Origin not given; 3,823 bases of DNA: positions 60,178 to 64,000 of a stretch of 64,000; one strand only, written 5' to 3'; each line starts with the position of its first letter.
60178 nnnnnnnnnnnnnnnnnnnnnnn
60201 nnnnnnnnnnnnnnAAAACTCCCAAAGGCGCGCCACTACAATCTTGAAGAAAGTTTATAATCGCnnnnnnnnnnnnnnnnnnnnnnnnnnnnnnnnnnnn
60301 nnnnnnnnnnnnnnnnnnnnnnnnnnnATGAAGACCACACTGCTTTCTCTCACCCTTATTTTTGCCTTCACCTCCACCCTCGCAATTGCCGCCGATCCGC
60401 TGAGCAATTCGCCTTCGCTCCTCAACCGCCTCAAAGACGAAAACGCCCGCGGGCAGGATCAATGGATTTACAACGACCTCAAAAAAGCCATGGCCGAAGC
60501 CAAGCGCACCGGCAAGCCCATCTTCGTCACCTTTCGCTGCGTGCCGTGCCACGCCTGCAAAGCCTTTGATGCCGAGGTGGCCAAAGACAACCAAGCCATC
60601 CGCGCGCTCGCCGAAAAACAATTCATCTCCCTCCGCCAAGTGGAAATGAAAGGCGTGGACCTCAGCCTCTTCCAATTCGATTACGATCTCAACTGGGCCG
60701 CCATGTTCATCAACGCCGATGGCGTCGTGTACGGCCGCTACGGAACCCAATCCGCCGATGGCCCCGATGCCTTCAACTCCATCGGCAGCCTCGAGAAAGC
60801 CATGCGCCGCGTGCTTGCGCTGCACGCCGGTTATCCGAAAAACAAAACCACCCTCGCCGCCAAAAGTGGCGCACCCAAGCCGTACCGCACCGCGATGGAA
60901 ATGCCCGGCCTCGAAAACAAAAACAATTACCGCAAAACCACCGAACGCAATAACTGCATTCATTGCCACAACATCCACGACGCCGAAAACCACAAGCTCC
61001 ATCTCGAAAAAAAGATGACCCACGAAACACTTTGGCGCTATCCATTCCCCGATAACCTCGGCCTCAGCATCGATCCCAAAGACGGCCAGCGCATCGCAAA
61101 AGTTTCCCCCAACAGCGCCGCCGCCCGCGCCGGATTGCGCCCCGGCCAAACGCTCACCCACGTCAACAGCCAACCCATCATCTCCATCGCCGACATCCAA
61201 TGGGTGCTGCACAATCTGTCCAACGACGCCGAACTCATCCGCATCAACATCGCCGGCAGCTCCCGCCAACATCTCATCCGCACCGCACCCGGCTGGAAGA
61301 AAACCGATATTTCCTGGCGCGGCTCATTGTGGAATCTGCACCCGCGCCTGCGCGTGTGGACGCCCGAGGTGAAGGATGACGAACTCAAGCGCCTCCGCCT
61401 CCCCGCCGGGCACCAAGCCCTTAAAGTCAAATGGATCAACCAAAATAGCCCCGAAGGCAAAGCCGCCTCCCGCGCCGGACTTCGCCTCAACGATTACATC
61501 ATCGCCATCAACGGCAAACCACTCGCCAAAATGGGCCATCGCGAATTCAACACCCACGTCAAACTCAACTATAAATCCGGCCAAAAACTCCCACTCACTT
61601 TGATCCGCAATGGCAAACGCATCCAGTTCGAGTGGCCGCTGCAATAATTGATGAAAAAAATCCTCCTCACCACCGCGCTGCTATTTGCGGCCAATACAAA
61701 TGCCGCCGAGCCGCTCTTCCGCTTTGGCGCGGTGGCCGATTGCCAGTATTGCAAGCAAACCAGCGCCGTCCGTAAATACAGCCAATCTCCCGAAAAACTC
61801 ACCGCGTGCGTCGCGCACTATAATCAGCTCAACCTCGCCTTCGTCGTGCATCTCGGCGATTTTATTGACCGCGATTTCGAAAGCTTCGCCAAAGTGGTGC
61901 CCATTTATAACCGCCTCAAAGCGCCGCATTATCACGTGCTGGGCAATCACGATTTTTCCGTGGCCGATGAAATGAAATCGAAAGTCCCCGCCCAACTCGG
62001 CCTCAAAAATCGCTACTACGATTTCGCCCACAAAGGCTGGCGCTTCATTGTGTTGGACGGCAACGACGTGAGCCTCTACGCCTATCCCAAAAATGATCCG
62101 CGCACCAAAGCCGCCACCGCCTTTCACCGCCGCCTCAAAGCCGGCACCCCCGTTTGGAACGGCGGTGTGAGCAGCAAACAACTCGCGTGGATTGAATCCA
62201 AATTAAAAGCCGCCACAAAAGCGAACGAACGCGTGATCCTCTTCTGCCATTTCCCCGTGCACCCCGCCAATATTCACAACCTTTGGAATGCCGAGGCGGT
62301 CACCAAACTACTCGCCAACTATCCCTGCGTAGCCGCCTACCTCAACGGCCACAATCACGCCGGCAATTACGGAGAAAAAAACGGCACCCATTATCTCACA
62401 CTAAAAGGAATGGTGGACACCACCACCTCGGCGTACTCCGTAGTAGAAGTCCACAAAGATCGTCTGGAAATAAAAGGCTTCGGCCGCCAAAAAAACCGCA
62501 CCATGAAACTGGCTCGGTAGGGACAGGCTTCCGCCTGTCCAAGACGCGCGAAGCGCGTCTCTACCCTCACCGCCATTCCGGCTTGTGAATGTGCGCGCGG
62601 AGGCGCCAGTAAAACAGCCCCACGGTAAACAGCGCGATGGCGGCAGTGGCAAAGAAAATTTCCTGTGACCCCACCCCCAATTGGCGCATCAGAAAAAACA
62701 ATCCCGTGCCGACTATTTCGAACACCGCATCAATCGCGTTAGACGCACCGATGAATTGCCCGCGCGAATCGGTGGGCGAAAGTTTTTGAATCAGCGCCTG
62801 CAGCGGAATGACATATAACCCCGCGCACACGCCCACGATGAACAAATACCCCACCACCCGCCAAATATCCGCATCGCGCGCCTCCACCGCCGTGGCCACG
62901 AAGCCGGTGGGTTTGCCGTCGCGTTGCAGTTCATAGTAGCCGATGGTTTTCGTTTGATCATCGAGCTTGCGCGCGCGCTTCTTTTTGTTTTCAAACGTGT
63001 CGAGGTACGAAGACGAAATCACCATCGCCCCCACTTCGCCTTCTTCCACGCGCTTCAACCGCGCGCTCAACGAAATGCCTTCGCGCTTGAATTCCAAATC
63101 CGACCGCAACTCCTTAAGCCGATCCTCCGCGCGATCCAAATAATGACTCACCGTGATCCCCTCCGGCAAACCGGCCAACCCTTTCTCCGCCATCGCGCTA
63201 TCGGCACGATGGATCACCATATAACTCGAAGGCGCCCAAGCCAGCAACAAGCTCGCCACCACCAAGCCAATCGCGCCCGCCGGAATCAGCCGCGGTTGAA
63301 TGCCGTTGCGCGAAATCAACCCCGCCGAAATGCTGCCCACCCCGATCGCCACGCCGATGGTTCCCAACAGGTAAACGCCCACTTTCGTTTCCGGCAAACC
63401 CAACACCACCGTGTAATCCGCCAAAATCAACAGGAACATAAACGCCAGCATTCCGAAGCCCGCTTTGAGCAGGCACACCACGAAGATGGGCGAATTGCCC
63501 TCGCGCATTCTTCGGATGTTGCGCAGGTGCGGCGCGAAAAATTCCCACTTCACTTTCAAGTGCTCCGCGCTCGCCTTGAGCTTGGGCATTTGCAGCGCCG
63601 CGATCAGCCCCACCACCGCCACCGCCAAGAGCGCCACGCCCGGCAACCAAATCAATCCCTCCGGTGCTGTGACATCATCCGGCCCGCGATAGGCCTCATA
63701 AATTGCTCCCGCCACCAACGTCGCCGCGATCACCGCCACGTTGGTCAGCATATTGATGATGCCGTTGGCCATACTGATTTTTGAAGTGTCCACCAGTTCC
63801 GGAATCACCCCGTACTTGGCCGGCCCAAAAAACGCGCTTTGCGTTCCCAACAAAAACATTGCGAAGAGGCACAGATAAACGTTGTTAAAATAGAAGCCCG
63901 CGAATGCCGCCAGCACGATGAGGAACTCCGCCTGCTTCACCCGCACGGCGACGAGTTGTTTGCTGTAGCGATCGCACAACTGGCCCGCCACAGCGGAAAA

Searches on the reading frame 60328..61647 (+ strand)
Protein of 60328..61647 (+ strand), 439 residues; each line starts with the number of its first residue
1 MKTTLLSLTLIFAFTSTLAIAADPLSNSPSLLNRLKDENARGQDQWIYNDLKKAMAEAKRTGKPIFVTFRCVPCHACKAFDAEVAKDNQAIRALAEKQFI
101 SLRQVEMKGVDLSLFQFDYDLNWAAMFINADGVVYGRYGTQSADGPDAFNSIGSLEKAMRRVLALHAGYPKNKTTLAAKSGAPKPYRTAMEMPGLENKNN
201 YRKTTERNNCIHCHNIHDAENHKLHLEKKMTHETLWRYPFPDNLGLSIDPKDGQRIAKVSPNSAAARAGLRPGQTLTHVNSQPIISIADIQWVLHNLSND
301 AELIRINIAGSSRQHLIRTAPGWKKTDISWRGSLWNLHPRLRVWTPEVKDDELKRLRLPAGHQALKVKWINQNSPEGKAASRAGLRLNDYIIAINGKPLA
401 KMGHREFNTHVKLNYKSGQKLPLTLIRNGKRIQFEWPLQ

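Call 18: search_protein_families(library=ncbifam, proteins=[window:60328-61647:+], max_evalue=0.01)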
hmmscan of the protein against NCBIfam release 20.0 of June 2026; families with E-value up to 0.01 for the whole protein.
window:60328-61647:+ (439 aa): 20 families
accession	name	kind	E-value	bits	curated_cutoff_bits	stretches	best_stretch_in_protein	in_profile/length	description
NF041199.1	trx7_PDZ_seleno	equivalog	2.1e-129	431.8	300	1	46-437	2-389/390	Trx7/PDZ domain-containing (seleno)protein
TIGR02037.1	degP_htrA_DO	subfamily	5.4e-13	48.7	416.2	2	343-434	240-323/434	Do family serine endopeptidase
NF040960.1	MamE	equivalog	9.5e-11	41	800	2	253-308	468-522/659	magnetosome formation protease MamE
NF041521.1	HhoA_HhoB_HtrA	equivalog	7.1e-10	38.7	450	1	242-314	253-324/335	HhoA/HhoB/HtrA family serine endopeptidase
NF047968.1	SerProtHtrA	equivalog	2.3e-09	37.1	470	2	242-308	279-344/357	serine protease HtrA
NF008189.1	PRK10942.1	equivalog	3.6e-09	35.6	720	2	248-291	309-352/477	serine endoprotease DegP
TIGR00054.1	TIGR00054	equivalog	5.3e-09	35.4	147.55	1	248-310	198-260/421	RIP metalloprotease RseP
TIGR02038.1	protease_degS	equivalog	8.4e-09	35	422.95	1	365-434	277-342/351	outer membrane-stress sensor serine endopeptidase DegS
NF007526.1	PRK10139.1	equivalog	1.1e-08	34.2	756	2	247-291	286-330/456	serine endoprotease DegQ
NF008046.0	PRK10779.1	equivalog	1.6e-07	30.7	477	0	253-317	223-285/450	sigma E protease regulator RseP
NF008147.1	PRK10898.1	equivalog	3.4e-07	29.7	408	1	363-435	279-344/352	outer membrane-stress sensor serine endopeptidase DegS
NF041383.1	Trx_VPGUxxT_two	exception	7.6e-06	25.8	275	1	49-100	9-60/287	VPGUxxT family thioredoxin-like (seleno)protein, type 2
NF041382.1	Trx_VPGUxxT_one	exception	8.1e-05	22.1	350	1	39-100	26-86/349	VPGUxxT family thioredoxin-like (seleno)protein, type 1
TIGR02860.1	spore_IV_B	equivalog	0.00018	20.6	305.25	0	376-433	119-175/402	SpoIVB peptidase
TIGR00225.1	prc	subfamily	0.00024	20.3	218.6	0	376-436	71-129/335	C-terminal processing peptidase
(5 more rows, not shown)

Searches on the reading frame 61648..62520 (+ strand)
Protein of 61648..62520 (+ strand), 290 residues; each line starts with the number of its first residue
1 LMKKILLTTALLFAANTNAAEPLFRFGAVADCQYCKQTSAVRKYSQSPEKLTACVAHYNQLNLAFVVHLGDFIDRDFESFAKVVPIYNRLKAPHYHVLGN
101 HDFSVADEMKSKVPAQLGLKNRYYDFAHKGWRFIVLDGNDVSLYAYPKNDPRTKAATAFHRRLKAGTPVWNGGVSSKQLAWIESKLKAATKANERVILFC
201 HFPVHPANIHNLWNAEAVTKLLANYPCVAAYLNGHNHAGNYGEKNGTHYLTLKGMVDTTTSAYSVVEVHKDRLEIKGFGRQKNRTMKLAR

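Call 18: search_protein_families(library=ncbifam, proteins=[window:61648-62520:+], max_evalue=0.01)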
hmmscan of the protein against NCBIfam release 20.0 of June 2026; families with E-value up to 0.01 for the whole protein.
window:61648-62520:+ (290 aa): 7 families
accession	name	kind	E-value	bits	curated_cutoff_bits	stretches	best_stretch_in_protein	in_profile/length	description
NF008359.0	PRK11148.1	equivalog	6e-12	45.6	225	2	169-245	134-213/275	3',5'-cyclic-AMP phosphodiesterase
NF050112.1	PhdiestSpdARhizob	equivalog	1.1e-08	35.1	400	1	49-257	24-218/264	2', 3'cyclic nucleotide phosphodiesterase SpdA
TIGR03767.1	P_acnes_RR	hypoth_equivalog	1.1e-07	30.9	330.75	1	170-240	316-393/496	TIGR03767 family metallophosphoesterase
TIGR03729.1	acc_ester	subfamily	3.6e-07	29.8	148.25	1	54-240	24-222/239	putative phosphoesterase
NF008460.0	PRK11340.1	equivalog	0.0056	16.1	188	0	59-112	77-133/271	phosphodiesterase YaeI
TIGR00040.1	yfcE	subfamily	0.0067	16.5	56.25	0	57-116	22-75/158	YfcE family phosphodiesterase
TIGR04168.1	TIGR04168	hypoth_equivalog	0.0075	15.7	200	0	60-115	3-56/269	TIGR04168 family protein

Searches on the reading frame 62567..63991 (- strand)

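Call 18: search_protein_families(library=ncbifam, proteins=[window:62567-63991:-], max_evalue=0.01)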
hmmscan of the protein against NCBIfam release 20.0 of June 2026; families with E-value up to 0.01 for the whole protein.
window:62567-63991:- (474 aa): 8 families
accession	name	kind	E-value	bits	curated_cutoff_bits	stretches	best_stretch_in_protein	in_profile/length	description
NF006386.0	PRK08633.1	equivalog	1.8e-57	194.8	1221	2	1-259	66-325/1147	acyl-[ACP]--phospholipid O-acyltransferase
NF005291.0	PRK06814.1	equivalog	6.4e-49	166.7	1349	2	1-257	71-315/1140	acyl-[ACP]--phospholipid O-acyltransferase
NF008397.0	PRK11195.1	equivalog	2.7e-21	76.1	297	2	3-250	59-303/414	lysophospholipid transporter LplT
TIGR00900.1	2A0121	subfamily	1.7e-16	60.6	319.6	2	2-260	54-303/364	H+ Antiporter protein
TIGR00893.1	2A0114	subfamily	0.00011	21.3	395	1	24-101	298-374/399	D-galactonate transporter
TIGR00880.1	2_A_01_02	superfamily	0.00019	21.6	131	1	23-101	36-114/141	multidrug resistance protein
NF000051.1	macrolide_MefB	exception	0.0012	17.9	800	1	2-96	64-161/409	macrolide efflux MFS transporter Mef(B)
NF041779.1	hetero_SS_HdrC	equivalog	0.0071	15.8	350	0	263-341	119-196/198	ferredoxin:CoB-CoM heterodisulfide reductase subunit HdrC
